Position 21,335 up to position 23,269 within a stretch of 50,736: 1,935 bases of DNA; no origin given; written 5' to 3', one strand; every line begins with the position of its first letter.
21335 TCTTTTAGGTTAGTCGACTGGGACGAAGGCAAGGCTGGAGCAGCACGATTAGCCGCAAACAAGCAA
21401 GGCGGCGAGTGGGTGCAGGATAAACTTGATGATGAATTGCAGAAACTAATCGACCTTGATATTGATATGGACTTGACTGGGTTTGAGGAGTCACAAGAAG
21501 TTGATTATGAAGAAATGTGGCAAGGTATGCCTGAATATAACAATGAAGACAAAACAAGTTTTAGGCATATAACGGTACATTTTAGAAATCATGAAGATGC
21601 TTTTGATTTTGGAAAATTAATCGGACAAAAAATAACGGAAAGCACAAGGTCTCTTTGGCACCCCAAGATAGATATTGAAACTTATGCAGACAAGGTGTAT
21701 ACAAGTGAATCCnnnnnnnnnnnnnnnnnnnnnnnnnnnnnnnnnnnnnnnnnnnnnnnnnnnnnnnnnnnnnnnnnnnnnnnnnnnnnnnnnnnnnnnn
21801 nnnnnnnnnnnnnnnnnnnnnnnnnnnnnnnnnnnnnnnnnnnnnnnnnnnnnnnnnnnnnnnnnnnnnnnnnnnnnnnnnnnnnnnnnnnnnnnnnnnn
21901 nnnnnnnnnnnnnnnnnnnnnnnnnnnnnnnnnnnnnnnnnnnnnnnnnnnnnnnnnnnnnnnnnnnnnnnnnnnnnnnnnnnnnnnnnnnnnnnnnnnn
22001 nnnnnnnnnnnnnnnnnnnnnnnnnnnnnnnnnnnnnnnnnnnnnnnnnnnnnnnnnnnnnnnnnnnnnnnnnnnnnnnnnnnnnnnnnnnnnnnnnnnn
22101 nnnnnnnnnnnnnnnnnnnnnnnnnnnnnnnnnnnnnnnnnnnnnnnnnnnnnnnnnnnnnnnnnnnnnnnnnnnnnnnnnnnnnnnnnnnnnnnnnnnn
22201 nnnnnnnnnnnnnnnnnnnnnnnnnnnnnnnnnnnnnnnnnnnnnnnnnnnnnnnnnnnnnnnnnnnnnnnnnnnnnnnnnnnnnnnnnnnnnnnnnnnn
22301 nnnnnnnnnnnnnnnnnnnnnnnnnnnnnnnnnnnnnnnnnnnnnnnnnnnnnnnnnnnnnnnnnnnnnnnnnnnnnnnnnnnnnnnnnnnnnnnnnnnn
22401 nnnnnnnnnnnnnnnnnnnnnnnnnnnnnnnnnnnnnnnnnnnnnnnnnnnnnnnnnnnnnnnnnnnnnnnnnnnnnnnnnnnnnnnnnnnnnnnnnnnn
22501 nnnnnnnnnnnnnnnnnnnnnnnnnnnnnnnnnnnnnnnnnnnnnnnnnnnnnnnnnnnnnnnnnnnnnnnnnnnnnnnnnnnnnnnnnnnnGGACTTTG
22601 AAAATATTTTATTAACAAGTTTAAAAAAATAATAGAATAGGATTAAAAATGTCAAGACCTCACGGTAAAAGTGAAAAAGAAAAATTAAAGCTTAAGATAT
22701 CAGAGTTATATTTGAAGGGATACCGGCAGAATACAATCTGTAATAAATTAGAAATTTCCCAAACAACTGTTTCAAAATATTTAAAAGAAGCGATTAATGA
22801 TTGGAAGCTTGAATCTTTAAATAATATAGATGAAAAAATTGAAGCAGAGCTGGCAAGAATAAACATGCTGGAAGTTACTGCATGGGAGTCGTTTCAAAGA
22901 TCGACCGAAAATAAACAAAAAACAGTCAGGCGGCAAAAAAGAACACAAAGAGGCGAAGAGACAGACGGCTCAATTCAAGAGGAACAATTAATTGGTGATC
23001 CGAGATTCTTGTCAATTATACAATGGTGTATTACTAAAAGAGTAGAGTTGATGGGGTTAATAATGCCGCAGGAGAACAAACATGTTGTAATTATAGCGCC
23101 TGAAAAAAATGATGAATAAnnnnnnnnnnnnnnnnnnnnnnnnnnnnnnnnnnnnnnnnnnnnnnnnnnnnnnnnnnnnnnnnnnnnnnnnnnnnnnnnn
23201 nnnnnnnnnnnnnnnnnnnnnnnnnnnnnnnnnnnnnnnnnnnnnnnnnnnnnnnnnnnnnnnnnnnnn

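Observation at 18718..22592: Two ParB/Srx-domain + GT-A-like transferase pairs bracketing a DNA methyltransferase: candidate DNA hypermodification (glycosylation?) module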

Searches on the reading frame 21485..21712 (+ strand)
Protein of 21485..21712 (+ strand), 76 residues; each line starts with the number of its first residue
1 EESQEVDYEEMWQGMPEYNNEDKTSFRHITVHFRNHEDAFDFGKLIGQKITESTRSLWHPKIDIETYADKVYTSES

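Call 39: find_homologous_proteins(query=A1, max_evalue=0.001)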
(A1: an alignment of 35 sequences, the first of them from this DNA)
Query A1 (35 sequences) (76 aa, profile of the alignment): 626 proteins with E <= 0.001 among 670 candidates; the best 120 are listed.
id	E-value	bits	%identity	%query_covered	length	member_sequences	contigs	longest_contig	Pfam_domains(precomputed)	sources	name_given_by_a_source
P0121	3.2e-26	108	52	79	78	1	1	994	-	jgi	jgi:hypothetical protein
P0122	4.1e-26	108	48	99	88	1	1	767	-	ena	-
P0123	1.1e-25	107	46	97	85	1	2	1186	-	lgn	-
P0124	1.6e-25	106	42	84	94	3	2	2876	-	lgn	-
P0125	2.7e-25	105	38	87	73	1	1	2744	-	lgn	-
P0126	4.0e-25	105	42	86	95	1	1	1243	-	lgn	-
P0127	7.3e-25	104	51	91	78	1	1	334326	-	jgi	jgi:hypothetical protein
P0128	9.2e-25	104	47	99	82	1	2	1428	-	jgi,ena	jgi:hypothetical protein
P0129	9.6e-25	104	42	97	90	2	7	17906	-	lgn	-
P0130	1.1e-24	103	50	71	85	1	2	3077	-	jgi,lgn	-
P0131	1.3e-24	103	42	86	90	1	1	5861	-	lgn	-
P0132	1.5e-24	103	38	89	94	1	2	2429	-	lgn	-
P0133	1.6e-24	103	36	87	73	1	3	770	-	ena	-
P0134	1.7e-24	103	39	84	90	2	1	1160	-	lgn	-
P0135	1.9e-24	103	39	88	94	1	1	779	-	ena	-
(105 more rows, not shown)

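Call 40: search_solved_structures(query=A1, max_evalue=10, show_alignments=2)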
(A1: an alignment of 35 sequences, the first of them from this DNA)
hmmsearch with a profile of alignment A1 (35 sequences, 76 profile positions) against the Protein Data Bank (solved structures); distinct sequences matched with E-value up to 10: 6.
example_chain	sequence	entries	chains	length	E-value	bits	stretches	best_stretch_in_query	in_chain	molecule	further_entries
3djn_B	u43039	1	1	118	0.3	13.8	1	35-64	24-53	Protein BTG2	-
3bpj_A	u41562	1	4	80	0.42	13.3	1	35-59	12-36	Eukaryotic translation initiation factor 3 subunit J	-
3e9v_A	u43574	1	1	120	0.58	12.9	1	35-64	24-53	Protein BTG2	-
3dju_B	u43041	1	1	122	0.6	12.8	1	35-64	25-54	Protein BTG2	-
1osd_A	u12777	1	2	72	0.76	12.5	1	25-62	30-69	hypothetical protein MerP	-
1afi_A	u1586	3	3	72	1.8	11.3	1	25-62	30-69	MERP | MERCURIC TRANSPORT PROTEIN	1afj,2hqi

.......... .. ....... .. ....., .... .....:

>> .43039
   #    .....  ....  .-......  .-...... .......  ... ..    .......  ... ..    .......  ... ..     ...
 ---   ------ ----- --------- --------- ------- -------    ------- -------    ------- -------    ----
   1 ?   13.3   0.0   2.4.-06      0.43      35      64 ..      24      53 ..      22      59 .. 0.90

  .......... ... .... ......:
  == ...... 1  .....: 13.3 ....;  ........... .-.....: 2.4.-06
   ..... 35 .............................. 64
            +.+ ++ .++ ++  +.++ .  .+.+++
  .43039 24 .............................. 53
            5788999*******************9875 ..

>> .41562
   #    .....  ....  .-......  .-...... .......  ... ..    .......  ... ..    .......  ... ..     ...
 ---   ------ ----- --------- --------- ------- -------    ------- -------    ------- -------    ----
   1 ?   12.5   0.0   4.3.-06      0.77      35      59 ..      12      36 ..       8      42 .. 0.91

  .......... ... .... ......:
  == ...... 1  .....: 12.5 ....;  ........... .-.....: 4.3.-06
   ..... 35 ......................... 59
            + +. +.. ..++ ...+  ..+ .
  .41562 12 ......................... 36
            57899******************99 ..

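Call 41: search_protein_families(library=pfam, alignment_id=A1, max_evalue=1)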
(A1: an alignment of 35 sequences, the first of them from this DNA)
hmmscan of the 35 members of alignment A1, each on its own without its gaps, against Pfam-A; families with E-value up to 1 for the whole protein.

A. member 1, seq(76 aa): 0 families

B. families by the number of members that match (of 35 scanned): 27 families (the first 25 are shown)
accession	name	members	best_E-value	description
PF07742.17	BTG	4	0.016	BTG family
PF24647.1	Phage_blade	3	0.0071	Phage blade protein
PF06563.17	DUF1125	3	0.067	Protein of unknown function (DUF1125)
PF12775.13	AAA_7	2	0.014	P-loop containing dynein motor region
PF16528.11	Exo84_C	2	0.094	Exocyst component 84 C-terminal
PF17799.7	RRM_Rrp7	1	0.00078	Rrp7 RRM-like N-terminal domain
PF15127.11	SmAKAP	1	0.0026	Small membrane A-kinase anchor protein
PF05893.19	LuxC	1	0.0056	Acyl-CoA reductase (LuxC)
PF25424.1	PH_35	1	0.0084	Fungal deubiquitinating enzyme PH domain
PF09109.15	Xol-1_GHMP-like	1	0.0095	Switch protein XOL-1, GHMP-like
PF01221.23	Dynein_light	1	0.024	Dynein light chain type 1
PF20577.3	Phage_ORF5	1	0.035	Phage ORF5 protein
PF05036.18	SPOR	1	0.041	SPOR domain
PF18522.7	DUF5620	1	0.047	Domain of unknown function (DUF5620)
PF08818.16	DUF1801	1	0.052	Domain of unknown function (DU1801)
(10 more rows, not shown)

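Call 103: search_protein_families(library=phrogs, alignment_id=A1, max_evalue=0.001)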
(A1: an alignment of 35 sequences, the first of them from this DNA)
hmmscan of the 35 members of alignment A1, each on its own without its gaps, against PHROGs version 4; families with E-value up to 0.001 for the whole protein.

A. member 1, seq(76 aa): 0 families

B. families by the number of members that match (of 35 scanned): 1 family
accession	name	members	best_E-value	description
phrog_22103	-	1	0.00044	-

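Call 111: search_protein_representatives(alignment_id=A5)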
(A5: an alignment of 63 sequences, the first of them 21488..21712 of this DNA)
Query: 63 sequences, 85 profile positions. Proteins with E-value up to 0.001 (for the whole library): 3343; up to 1e-10: 2465; up to 1e-30: 4. The best 150 are listed.
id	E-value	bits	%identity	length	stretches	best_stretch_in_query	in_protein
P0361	1.3e-35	137.0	-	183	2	3-85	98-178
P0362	6.1e-34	131.6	-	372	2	12-83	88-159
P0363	1.7e-32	127.0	-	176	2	4-84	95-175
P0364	1.1e-31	124.4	-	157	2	4-84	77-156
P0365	3.2e-30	119.7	-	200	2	11-83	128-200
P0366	1.1e-29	117.9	-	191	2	11-83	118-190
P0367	7.5e-29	115.3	-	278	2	11-82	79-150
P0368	7.9e-29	115.2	-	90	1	4-84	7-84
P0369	3.1e-28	113.3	-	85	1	3-85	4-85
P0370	3.7e-28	113.1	-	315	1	4-84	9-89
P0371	1.8e-27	110.9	-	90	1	11-85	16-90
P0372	3.8e-27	109.8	-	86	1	3-85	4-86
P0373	6.5e-27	109.1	-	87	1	4-85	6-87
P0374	8.0e-27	108.8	-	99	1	4-85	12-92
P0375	8.2e-27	108.7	-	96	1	3-85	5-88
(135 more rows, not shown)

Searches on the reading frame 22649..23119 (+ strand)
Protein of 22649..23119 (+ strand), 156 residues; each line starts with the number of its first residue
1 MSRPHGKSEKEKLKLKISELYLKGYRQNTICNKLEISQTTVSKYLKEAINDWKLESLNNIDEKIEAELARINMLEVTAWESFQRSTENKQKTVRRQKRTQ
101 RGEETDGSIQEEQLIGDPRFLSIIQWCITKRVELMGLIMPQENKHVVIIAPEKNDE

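Call 3: search_protein_families(library=pfam, proteins=[window:22649-23119:+], max_evalue=0.1)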
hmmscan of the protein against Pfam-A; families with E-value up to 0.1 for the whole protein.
window:22649-23119:+ (156 aa): 9 families
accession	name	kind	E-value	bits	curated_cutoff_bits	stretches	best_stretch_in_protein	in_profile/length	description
PF06056.18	Terminase_5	-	4.4e-05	23.8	20.3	1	19-66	8-54/58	Putative ATPase subunit of terminase (gpP-like)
PF13518.12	HTH_28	-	0.00026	21.5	25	1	14-58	2-45/52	Helix-turn-helix domain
PF13384.12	HTH_23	-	0.005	17.1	24.6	1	9-46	2-39/50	Homeodomain-like domain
PF00196.25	GerE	-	0.0075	16.3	23.5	1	19-48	12-41/57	Bacterial regulatory proteins, luxR family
PF14493.12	HTH_40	-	0.025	15.3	27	1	19-63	7-52/89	Helix-turn-helix domain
PF02796.21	HTH_7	-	0.031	14.9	23.8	1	16-46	13-43/45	Helix-turn-helix domain of resolvase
PF21694.2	DNA_pol3_delta_C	-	0.043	14.3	27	1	14-59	47-91/121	DNA polymerase III delta subunit, C-terminal domain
PF00292.24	PAX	-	0.068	13.5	22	0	7-46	16-55/125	'Paired box' domain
PF24409.1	wHTH-PRTase_assc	-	0.091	13.3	27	0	22-73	8-60/83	wHTH-PRTase associated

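Call 4: search_protein_families(library=phrogs, proteins=[window:22649-23119:+], max_evalue=0.01)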
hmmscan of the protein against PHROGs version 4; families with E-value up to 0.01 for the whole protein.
window:22649-23119:+ (156 aa): 12 families
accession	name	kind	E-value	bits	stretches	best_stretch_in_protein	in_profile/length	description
phrog_645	-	DNA, RNA and nucleotide metabolism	2.9e-11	44.9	1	10-147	23-130/196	Rnase E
phrog_4102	-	head and packaging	6.2e-05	24.2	1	7-105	14-114/166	terminase small subunit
phrog_7168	-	DNA, RNA and nucleotide metabolism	0.0001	22.8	1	7-63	222-279/284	homing endonuclease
phrog_3855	-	DNA, RNA and nucleotide metabolism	0.00067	21.1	1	7-50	62-105/115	HTH DNA binding protein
phrog_4151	-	DNA, RNA and nucleotide metabolism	0.00071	20.4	1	7-83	3-65/154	DNA binding protein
phrog_11108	-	unknown function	0.00087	20.2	1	8-47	47-86/180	-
phrog_4494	-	unknown function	0.0012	20.3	1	11-48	5-42/109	-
phrog_125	-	DNA, RNA and nucleotide metabolism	0.0024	18.5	1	9-89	165-243/254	DNA invertase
phrog_2339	-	DNA, RNA and nucleotide metabolism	0.0042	18.1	1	23-68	37-82/98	HTH DNA binding protein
phrog_1157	-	integration and excision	0.0053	17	1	15-50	8-43/422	transposase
phrog_6081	-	unknown function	0.0064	17.1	0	5-87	49-121/169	-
phrog_3746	-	head and packaging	0.0076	16.3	1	11-106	10-107/374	terminase large subunit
